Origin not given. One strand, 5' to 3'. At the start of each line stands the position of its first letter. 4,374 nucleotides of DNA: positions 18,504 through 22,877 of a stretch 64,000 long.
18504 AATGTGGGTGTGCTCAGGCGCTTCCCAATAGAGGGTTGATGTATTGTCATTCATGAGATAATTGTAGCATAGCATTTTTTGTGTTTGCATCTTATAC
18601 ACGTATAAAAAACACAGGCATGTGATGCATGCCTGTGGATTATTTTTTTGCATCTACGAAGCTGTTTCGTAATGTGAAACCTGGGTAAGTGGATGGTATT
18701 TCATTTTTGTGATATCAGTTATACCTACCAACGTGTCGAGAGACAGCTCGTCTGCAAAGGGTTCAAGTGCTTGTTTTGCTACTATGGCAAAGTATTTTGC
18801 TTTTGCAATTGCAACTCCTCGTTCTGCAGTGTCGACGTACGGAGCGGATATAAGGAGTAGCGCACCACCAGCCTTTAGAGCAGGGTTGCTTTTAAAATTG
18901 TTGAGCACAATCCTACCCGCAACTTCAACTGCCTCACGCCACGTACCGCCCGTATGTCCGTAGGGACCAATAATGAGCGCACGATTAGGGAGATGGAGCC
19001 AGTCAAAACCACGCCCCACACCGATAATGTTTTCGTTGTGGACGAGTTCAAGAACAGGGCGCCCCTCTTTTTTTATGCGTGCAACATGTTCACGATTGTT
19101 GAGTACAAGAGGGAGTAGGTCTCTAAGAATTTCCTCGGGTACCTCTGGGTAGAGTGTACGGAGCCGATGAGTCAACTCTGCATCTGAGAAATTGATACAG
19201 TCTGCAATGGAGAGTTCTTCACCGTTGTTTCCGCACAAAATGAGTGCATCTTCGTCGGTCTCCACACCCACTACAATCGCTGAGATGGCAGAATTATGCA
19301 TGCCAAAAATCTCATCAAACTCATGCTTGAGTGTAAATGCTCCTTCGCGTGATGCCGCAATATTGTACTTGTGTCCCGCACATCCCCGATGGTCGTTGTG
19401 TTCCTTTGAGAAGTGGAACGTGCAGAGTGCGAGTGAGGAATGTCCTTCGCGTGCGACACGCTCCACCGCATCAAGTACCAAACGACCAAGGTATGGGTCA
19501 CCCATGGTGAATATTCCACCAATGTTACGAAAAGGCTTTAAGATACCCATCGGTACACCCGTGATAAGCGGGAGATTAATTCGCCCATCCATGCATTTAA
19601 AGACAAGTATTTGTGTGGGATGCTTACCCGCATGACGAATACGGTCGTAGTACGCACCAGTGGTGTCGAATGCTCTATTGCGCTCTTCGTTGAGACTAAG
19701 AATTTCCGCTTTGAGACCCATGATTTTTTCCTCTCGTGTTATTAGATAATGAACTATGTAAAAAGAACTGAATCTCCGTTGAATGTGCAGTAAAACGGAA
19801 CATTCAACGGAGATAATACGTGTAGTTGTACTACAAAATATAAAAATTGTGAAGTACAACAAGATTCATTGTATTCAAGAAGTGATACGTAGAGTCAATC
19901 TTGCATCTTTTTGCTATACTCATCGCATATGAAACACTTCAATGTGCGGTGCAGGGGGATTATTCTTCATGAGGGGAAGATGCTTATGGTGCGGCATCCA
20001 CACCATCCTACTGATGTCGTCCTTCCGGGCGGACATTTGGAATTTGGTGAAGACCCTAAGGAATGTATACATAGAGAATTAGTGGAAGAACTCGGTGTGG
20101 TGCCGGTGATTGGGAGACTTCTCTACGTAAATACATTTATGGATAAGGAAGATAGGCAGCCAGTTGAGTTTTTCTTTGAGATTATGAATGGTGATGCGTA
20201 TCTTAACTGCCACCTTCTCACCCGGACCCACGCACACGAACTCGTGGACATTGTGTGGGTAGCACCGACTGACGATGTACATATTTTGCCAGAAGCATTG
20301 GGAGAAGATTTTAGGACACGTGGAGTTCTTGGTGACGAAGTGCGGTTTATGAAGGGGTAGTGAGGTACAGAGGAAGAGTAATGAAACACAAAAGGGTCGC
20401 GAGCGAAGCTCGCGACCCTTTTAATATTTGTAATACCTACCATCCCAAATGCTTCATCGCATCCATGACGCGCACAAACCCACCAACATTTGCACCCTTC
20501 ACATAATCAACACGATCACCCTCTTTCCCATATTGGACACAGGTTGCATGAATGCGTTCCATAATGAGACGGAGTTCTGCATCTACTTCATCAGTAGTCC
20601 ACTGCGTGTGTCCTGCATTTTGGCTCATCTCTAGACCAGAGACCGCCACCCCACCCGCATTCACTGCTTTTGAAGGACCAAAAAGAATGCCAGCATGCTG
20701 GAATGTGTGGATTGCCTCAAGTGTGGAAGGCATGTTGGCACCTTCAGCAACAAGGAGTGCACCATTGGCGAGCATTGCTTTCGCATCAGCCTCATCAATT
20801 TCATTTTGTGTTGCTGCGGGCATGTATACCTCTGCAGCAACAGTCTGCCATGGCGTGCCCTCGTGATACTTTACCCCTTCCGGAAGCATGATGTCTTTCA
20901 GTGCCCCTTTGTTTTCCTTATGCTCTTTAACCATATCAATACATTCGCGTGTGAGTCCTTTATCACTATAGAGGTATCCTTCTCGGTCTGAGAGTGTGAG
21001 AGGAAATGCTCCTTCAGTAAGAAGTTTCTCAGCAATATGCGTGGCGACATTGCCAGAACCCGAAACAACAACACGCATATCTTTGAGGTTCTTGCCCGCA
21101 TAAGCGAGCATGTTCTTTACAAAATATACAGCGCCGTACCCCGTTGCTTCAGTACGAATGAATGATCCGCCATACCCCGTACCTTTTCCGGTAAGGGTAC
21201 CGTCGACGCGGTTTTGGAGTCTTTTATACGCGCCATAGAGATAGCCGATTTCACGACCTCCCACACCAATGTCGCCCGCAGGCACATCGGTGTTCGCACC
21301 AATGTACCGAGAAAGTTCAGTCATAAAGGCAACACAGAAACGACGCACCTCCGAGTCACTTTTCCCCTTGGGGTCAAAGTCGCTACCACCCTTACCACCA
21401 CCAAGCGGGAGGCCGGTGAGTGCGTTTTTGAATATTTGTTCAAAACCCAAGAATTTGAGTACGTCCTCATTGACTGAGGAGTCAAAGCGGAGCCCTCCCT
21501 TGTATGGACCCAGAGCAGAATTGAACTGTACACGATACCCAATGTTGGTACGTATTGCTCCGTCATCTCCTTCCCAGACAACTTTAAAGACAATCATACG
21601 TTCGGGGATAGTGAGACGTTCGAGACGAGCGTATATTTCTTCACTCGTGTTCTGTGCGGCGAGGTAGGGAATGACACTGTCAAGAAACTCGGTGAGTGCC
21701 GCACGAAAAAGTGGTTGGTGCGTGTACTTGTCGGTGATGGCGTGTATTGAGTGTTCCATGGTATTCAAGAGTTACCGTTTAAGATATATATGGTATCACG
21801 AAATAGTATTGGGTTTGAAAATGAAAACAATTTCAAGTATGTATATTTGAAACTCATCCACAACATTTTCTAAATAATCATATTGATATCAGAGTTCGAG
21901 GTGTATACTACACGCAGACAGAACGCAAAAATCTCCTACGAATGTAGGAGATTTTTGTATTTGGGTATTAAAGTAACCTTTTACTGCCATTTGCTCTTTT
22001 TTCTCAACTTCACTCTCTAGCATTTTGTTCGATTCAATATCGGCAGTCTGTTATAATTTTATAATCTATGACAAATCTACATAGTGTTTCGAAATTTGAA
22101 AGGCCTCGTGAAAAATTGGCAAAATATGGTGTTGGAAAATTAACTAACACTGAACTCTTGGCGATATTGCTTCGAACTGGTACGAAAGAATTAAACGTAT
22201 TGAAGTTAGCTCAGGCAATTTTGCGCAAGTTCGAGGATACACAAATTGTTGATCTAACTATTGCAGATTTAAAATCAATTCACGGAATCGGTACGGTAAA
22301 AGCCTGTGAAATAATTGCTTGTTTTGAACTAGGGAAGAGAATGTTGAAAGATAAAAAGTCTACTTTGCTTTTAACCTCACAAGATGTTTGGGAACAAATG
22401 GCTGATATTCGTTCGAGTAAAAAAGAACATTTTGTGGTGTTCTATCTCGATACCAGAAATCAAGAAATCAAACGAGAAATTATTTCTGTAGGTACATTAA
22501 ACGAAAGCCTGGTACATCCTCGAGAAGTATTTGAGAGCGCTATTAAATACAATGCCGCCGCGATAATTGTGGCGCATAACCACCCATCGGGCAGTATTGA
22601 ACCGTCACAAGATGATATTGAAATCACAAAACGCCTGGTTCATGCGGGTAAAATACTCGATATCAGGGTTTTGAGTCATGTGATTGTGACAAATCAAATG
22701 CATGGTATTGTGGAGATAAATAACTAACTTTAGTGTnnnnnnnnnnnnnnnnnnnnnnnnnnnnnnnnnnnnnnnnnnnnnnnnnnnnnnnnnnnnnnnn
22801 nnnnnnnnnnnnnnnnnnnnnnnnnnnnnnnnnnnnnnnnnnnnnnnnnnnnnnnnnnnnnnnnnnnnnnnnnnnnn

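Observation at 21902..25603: Sau3AI-like restriction-modification island with RadC-like gene, bracketed by 61-nt direct repeats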

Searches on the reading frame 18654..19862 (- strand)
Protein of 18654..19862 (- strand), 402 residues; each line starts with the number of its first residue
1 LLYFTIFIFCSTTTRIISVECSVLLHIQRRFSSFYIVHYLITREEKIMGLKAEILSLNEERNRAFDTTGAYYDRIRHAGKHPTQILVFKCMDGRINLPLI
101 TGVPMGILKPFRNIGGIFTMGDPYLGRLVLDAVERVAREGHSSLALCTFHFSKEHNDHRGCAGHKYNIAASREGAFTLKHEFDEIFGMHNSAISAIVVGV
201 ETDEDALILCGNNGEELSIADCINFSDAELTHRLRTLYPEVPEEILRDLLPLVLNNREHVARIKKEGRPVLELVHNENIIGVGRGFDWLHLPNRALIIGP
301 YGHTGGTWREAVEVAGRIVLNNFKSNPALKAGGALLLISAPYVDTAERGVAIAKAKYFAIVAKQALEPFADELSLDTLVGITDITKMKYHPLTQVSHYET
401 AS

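Call 91: search_protein_families(library=pfam, proteins=[window:18654-19862:-], max_evalue=0.001)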
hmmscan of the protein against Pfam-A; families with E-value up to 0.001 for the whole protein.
window:18654-19862:- (402 aa): 1 family
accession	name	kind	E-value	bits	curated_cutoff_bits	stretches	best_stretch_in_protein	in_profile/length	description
PF20686.2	CsoSCA_cat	-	1.5e-05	25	21.5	1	132-207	69-147/236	Carboxysome Shell Carbonic Anhydrase, catalytic domain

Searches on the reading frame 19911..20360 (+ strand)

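Call 91: search_protein_families(library=pfam, proteins=[window:19911-20360:+], max_evalue=0.001)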
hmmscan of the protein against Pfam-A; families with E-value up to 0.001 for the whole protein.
window:19911-20360:+ (149 aa): 1 family
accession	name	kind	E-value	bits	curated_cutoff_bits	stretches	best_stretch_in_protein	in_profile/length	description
PF00293.34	NUDIX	-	1.3e-14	54.8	21.1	1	15-120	6-116/134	NUDIX domain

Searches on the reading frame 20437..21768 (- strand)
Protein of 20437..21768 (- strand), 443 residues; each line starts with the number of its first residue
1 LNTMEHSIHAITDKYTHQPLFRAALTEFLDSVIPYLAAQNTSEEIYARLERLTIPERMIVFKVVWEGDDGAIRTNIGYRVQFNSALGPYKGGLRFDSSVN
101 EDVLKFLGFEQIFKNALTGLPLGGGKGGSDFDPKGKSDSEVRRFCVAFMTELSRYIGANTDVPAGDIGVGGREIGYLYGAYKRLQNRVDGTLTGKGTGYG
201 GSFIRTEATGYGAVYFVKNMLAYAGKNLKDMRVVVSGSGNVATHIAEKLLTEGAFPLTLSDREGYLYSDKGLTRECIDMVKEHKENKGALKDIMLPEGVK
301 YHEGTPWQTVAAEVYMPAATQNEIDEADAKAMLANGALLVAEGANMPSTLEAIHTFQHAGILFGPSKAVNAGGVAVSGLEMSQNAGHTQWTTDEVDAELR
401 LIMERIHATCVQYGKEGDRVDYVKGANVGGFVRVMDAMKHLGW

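Call 5: search_protein_families(library=pfam, proteins=[window:20437-21768:-], max_evalue=0.01)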
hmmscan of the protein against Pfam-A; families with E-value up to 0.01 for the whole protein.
window:20437-21768:- (443 aa): 2 families
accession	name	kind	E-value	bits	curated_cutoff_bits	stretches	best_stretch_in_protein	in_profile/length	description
PF00208.27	ELFV_dehydrog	-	2.4e-74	250.5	23.4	1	200-442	1-241/241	Glutamate/Leucine/Phenylalanine/Valine dehydrogenase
PF02812.23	ELFV_dehydrog_N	-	3.1e-49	166.4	25.3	1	55-182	1-128/129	Glu/Leu/Phe/Val dehydrogenase, dimerisation domain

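Call 15: find_encoding_contigs(protein=window:20437-21768:-, flank=8000, max_places=10)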
Protein window:20437-21768:- (443 aa): no gene with exactly this product is on record in the collection.

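Call 16: find_encoding_contigs(protein=window:20437-21759:-, flank=8000, max_places=10)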
Protein window:20437-21759:- (440 aa): no gene with exactly this product is on record in the collection.

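Call 21: find_related_loci(query=window:20437-21759:-, collection=genome_contigs, flank=10000)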
Query window:20437-21759:- (440 aa) in genome_contigs; peptide patterns used: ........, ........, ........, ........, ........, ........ (x = any residue, [..] = any of these).
600 stretches matched a pattern (row limit reached: there are more); 598 encode a relative of the query (tblastn E <= 1e-3); the best 80 are kept; 80 distinct loci.
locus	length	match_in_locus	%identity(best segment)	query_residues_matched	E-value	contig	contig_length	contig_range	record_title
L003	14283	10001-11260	58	18-435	9e-154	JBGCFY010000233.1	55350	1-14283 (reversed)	MAG: Saprospiraceae bacterium isolate SGMAG-11 contig233, whole genome shotgun sequence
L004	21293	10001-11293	55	8-435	6e-152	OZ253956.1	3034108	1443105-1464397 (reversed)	MAG: Vicingaceae bacterium isolate 46683767-01c6-455e-94b2-b5cb87c916ac genome assembly, chromosome: 1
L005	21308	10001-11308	55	1-435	8e-152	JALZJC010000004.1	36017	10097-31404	MAG: Actinomycetota bacterium isolate MOJ bin30 SC8837-39_k127_2232, whole genome shotgun sequence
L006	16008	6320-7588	58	15-435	3e-151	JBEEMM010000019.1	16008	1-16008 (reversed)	MAG: Bacteroidota bacterium isolate columbiariver2_2019_sw_WHONDRS-S19S_0076_F_bin.27 scaffold_430, whole genome shotgun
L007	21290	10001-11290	55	8-435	4e-150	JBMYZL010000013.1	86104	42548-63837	MAG: Flavobacteriales bacterium isolate ME_XS_2206_bin_8 ME_XS_2206_bin_8_12, whole genome shotgun sequence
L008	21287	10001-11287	55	8-435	2e-150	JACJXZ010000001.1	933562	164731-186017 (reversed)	MAG: Lewinellaceae bacterium isolate HK-STAS-BACT-25 HK-STAS-BACT-25_1, whole genome shotgun sequence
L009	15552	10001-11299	56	5-435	2e-149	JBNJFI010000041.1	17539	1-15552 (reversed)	MAG: Fusobacteriota bacterium isolate Y22_7dBSd1.bin.106 NODE_1516_length_17539_cov_52.075745, whole genome shotgun sequ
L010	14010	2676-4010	55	1-439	3e-149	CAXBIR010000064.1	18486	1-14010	MAG TPA_asm: uncultured Polaribacter sp. isolate ERR2762111_concoct_91 genome assembly, contig: ERZ3422204.3886, whole g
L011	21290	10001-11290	55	8-435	7e-149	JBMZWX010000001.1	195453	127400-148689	MAG: Flavobacteriales bacterium isolate ME_XS_2302_4_bin_87 ME_XS_2302_4_bin_87_0, whole genome shotgun sequence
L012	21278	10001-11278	55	14-435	1e-148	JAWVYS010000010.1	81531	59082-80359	MAG: Brumimicrobium sp. isolate HN14.bin.9 k141_1329392_length_81531_cov_11.0000, whole genome shotgun sequence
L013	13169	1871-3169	54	5-435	2e-148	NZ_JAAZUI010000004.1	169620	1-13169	Lutibacter sp. B1 NODE_4_length_169620_cov_66.7513, whole genome shotgun sequence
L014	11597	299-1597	54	8-435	2e-147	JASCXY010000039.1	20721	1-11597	Balneolaceae bacterium ANBcel3 39, whole genome shotgun sequence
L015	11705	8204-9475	55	14-435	4e-147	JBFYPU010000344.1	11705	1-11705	MAG: Crocinitomicaceae bacterium isolate PPR_0163 PPR_0163_bin.49.fa_k121_795816, whole genome shotgun sequence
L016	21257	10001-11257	55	18-435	3e-147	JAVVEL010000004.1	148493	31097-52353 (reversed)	MAG: Bacteroidales bacterium isolate TamC13-20 NODE_4_length_148493_cov_7.847057, whole genome shotgun sequence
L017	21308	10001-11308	54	1-435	3e-147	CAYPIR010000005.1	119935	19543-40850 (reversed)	MAG TPA_asm: uncultured bacterium isolate SRP263991_co2_45 genome assembly, contig: NODE_52_length_119935_cov_15.409902,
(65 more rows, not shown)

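Call 32: find_homologous_proteins(query=window:20437-21759:-, max_evalue=1e-100)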
Query window:20437-21759:- (440 aa): 7997 proteins with E <= 1e-100 among 8000 candidates; the best 120 are listed.
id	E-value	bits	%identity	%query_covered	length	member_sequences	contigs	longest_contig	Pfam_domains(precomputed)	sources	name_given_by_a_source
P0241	2.6e-296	1000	100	100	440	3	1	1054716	PF02812.24,PF00208.28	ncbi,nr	ncbi:NADP-specific glutamate dehydrogenase [Candidatus Kaiserbacteria bacterium]|nr:MAG: NADP-specif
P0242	1.9e-279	945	94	100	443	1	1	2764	PF02812.24,PF00208.28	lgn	-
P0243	1.0e-249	847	84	100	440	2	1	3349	PF02812.24,PF00208.28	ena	-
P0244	1.2e-245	833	83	100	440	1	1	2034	PF02812.24,PF00208.28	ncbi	-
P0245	3.9e-244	828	82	100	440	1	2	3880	PF02812.24,PF00208.28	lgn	-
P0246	8.7e-241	817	81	100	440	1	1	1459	PF02812.24,PF00208.28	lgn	-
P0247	7.0e-237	804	79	100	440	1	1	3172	PF02812.24,PF00208.28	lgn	-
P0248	2.1e-235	800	80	100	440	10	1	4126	PF02812.24,PF00208.28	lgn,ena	-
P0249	9.6e-231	784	77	100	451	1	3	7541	PF02812.24,PF00208.28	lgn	-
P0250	3.2e-223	759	74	100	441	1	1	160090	PF02812.24,PF00208.28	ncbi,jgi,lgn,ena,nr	ncbi:MAG: NADP-specific glutamate dehydrogenase [Candidatus Kaiserbacteria bacterium]|nr:NADP-specif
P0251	4.7e-223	759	74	100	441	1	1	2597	PF02812.24,PF00208.28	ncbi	-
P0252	1.3e-222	757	77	98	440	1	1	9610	PF02812.24,PF00208.28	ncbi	-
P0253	2.2e-222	757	73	100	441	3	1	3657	PF02812.24,PF00208.28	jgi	-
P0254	1.7e-221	754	76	98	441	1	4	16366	PF02812.24,PF00208.28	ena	-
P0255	6.5e-220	749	75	100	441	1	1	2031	PF02812.24,PF00208.28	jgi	jgi:glutamate dehydrogenase (NADP+)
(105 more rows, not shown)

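Call 33: find_encoding_contigs(protein=P0242, flank=10000, max_places=6)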
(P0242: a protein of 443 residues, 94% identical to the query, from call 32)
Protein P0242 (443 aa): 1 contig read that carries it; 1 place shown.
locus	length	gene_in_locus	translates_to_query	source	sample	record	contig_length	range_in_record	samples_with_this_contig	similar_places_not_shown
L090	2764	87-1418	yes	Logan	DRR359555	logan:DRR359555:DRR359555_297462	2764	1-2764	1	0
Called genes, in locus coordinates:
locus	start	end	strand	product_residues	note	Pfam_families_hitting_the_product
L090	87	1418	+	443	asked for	PF02812:ELFV_dehydrog_N, PF00208:ELFV_dehydrog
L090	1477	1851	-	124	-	PF00293:NUDIX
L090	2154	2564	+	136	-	-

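Call 34: find_encoding_contigs(protein=P0243, flank=10000, max_places=6)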
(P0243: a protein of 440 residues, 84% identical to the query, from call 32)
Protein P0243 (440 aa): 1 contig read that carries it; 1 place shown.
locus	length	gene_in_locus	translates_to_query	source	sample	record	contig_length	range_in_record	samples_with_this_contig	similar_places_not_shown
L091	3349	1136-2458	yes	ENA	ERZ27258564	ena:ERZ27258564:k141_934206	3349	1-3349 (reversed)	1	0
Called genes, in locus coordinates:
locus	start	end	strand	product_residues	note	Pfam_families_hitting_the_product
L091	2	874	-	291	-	?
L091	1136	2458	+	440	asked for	PF02812:ELFV_dehydrog_N, PF00208:ELFV_dehydrog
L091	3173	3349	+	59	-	?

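Call 36: search_protein_families(library=pfam, proteins=[L091:2-874:-, L091:3173-3349:+, L090:2154-2564:+], max_evalue=0.01)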
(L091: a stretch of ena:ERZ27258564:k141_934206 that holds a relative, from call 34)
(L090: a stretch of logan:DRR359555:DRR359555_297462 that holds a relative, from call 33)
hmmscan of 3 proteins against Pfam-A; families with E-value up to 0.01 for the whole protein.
L091:2-874:- (291 aa): 1 family
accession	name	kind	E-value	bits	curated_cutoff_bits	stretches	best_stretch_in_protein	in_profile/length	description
PF20686.2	CsoSCA_cat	-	6.6e-06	26.2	21.5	1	86-160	70-147/236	Carboxysome Shell Carbonic Anhydrase, catalytic domain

L091:3173-3349:+ (59 aa): 1 family
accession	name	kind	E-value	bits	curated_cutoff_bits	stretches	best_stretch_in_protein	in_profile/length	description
PF03652.20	RuvX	-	9.6e-12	45.9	29.2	1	1-56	4-61/134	Holliday junction resolvase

L090:2154-2564:+ (136 aa): 0 families

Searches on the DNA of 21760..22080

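Call 94: search_rna_families(source=window, start=21760, end=22080, threshold=evalue, max_evalue=1)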
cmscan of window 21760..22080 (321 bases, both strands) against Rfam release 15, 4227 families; matches with E-value up to 1: 4.
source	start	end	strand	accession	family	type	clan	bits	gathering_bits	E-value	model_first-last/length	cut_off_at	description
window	21924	21971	+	RF02433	SpF36_sRNA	Gene; sRNA;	-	25.6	48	0.12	1-51/51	no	Streptococcus sRNA SpF36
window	21895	22066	-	RF02414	rli60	Gene; sRNA;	-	24.1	60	0.41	1-191/191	no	Listeria sRNA rli60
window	21902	22003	+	RF01770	rimP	Cis-reg; leader;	-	20.6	47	0.41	1-102/102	no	Gammaprotebacteria rimP leader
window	21871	21987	-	RF01770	rimP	Cis-reg; leader;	-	19.8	47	0.59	1-102/102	no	Gammaprotebacteria rimP leader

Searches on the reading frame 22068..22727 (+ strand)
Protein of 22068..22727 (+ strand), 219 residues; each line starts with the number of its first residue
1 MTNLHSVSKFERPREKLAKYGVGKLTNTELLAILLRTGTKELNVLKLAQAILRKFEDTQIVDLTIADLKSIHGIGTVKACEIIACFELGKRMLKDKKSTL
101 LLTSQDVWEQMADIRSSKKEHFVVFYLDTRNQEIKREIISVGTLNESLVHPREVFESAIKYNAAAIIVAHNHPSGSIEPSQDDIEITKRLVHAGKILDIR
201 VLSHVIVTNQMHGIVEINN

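Call 5: search_protein_families(library=pfam, proteins=[window:22068-22727:+], max_evalue=0.01)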
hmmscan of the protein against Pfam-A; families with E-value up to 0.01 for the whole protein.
window:22068-22727:+ (219 aa): 2 families
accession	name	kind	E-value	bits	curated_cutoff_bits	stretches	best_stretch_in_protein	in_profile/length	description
PF04002.20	RadC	-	3.2e-40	137.3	22.1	1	104-210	4-111/121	RadC-like JAB domain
PF20582.4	UPF0758_N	-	2e-23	82.7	27.1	1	6-80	3-77/77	UPF0758 N-terminal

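Call 12: search_protein_families(library=ncbifam, proteins=[window:22068-22727:+], max_evalue=0.001)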
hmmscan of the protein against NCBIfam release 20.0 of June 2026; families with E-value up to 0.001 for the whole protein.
window:22068-22727:+ (219 aa): 2 families
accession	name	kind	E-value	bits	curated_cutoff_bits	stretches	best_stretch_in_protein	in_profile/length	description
NF000642.1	PRK00024.1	equivalog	1.2e-68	231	180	1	14-211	1-202/212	RadC family protein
TIGR00608.1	radc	subfamily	3.9e-62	209.8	133.85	1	12-210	1-207/218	RadC family protein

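Call 13: search_protein_families(library=padloc, proteins=[window:22068-22727:+], max_evalue=0.001)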
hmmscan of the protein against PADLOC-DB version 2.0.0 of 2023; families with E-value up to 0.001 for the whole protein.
window:22068-22727:+ (219 aa): 0 families

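Call 93: search_solved_structures(query=window:22068-22727:+, max_evalue=0.001)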
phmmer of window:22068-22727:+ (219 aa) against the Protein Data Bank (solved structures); distinct sequences matched with E-value up to 0.001: 1.
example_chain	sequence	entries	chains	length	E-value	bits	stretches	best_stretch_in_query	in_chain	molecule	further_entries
2qlc_A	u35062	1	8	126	1.3e-27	100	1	104-210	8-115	DNA repair protein radC homolog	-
